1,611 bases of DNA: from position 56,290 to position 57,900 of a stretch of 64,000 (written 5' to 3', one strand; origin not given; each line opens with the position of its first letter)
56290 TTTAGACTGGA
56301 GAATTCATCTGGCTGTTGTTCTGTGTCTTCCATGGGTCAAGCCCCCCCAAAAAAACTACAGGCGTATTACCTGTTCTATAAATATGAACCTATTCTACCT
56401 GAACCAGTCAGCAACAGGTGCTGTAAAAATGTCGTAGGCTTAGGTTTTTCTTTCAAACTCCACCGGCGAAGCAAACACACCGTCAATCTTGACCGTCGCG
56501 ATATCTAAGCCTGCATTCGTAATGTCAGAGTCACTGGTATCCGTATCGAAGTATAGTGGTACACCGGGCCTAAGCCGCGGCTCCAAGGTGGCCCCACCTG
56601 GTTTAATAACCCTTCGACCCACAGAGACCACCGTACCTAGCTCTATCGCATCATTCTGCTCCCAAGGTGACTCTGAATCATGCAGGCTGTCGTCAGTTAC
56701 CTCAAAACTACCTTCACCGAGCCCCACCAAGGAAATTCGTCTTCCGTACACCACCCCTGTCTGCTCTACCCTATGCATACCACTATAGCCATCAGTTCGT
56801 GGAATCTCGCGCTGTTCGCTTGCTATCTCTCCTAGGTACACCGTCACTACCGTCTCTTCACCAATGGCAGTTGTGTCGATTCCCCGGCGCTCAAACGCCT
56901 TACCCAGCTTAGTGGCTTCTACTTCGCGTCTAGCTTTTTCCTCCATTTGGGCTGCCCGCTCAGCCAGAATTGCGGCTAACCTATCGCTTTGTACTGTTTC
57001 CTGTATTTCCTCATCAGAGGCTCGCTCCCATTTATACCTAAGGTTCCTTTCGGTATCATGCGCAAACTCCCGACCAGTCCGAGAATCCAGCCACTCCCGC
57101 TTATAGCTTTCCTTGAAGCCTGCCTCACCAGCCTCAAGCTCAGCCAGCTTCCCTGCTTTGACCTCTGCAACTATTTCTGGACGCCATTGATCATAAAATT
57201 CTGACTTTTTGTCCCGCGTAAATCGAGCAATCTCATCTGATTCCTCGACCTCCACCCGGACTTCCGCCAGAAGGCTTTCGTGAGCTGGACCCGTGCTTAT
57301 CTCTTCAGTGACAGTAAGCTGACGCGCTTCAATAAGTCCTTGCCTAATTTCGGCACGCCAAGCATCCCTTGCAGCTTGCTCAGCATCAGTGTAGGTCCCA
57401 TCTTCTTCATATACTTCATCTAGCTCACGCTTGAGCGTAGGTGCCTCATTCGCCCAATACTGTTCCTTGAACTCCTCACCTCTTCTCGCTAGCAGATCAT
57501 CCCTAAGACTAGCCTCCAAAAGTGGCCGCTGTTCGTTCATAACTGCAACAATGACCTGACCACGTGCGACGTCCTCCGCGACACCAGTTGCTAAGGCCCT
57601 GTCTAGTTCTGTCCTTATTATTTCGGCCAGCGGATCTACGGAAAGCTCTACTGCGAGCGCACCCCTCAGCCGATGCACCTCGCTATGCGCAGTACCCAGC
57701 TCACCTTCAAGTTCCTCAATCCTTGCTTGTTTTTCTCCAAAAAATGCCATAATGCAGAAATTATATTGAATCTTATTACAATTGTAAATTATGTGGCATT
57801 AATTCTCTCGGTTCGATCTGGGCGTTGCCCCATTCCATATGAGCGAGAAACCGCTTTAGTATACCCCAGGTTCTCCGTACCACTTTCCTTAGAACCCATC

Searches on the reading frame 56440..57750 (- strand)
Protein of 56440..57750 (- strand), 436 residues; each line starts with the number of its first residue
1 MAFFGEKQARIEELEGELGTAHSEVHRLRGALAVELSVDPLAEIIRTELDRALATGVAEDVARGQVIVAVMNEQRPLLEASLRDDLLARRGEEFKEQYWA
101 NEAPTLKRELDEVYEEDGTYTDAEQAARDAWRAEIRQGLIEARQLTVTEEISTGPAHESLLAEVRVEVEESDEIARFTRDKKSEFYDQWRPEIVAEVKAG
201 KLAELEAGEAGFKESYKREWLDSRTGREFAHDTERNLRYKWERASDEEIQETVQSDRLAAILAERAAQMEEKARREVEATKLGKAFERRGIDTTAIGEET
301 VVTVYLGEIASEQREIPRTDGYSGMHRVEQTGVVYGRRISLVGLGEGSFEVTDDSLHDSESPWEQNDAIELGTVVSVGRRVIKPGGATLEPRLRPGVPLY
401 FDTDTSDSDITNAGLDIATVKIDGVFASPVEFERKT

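Call 3: search_protein_families(library=pfam, proteins=[window:56440-57750:-], max_evalue=0.1)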
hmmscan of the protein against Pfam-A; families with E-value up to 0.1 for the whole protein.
window:56440-57750:- (436 aa): 0 families

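Call 4: search_protein_families(library=padloc, proteins=[window:56440-57750:-], max_evalue=0.1)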
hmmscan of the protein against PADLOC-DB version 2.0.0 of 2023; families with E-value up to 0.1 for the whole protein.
window:56440-57750:- (436 aa): 1 family
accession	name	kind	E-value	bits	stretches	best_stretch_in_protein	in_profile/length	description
PDLC01494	Csm4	-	0.013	13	1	212-379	81-220/297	"CAS-III-A,CAS-III-D; effector_G5"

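Call 8: search_protein_families(library=ncbifam, proteins=[window:56440-57750:-], max_evalue=0.1)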
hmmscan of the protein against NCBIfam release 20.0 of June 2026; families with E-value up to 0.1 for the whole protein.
window:56440-57750:- (436 aa): 0 families

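Call 9: search_protein_families(library=phrogs, proteins=[window:56440-57750:-], max_evalue=0.1)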
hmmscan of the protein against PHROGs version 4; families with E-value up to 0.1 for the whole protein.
window:56440-57750:- (436 aa): 0 families

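Call 19: find_homologous_proteins(query=window:56440-57750:-)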
Query window:56440-57750:- (436 aa): 1 proteins with E <= 0.001 among 8000 candidates.
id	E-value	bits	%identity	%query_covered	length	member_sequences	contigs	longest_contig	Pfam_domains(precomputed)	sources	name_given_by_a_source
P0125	3.6e-276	934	100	100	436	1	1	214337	-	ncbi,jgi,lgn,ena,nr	ncbi:MAG TPA: hypothetical protein VK674_01350 [Candidatus Limnocylindria bacterium]|nr:hypothetical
